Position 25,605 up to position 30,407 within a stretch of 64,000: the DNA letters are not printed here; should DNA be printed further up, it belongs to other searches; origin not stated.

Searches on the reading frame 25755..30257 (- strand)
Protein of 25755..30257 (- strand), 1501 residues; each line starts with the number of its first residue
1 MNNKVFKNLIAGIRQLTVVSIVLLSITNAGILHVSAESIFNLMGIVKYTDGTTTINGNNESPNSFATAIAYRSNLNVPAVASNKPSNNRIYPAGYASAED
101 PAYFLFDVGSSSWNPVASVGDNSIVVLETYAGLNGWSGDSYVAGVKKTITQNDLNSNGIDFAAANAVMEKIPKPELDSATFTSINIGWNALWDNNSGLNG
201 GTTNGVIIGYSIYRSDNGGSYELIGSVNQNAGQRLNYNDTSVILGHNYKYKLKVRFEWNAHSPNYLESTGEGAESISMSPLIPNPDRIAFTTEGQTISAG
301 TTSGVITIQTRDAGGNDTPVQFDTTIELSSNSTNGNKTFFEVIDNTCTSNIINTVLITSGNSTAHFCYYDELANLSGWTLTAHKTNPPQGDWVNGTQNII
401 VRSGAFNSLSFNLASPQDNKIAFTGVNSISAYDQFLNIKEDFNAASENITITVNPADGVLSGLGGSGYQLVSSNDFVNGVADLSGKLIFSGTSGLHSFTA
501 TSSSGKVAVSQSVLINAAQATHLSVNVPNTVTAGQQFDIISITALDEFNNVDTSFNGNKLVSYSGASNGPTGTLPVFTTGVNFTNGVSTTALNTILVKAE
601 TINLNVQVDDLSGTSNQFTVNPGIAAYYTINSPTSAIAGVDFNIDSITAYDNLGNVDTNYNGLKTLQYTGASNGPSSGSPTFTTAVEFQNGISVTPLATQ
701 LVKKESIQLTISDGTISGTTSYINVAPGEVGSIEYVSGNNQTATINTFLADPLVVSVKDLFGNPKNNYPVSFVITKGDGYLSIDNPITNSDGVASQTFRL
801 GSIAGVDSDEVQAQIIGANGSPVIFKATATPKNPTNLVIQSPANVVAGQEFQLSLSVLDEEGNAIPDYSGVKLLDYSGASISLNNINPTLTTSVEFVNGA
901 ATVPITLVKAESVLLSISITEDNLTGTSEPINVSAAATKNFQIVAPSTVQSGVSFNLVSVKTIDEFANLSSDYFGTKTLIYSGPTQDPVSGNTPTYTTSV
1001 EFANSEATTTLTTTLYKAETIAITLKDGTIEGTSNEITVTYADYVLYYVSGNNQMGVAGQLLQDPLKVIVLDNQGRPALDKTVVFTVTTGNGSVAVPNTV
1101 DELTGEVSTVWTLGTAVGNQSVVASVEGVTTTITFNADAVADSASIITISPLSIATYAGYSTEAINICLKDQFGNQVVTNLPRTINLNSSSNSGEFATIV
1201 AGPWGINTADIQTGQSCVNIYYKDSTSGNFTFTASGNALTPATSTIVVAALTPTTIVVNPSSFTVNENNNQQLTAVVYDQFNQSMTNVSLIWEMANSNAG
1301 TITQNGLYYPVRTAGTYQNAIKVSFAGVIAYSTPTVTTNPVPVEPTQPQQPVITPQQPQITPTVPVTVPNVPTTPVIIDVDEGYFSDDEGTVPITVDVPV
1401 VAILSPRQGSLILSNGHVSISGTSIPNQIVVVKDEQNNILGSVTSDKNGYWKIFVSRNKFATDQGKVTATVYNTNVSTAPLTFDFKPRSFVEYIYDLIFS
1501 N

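Call 6: search_protein_families(library=pfam, proteins=[window:25755-30257:-], max_evalue=0.001)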
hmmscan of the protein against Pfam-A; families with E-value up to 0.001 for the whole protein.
window:25755-30257:- (1501 aa): 2 families
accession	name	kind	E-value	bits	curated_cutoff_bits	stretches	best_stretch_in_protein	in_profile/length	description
PF17936.7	Big_6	-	4.6e-06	27.2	27.6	1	1411-1479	8-76/83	Bacterial Ig domain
PF02369.22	Big_1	-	6.2e-05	23.5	34.9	1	752-799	20-67/93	Bacterial Ig-like domain (group 1)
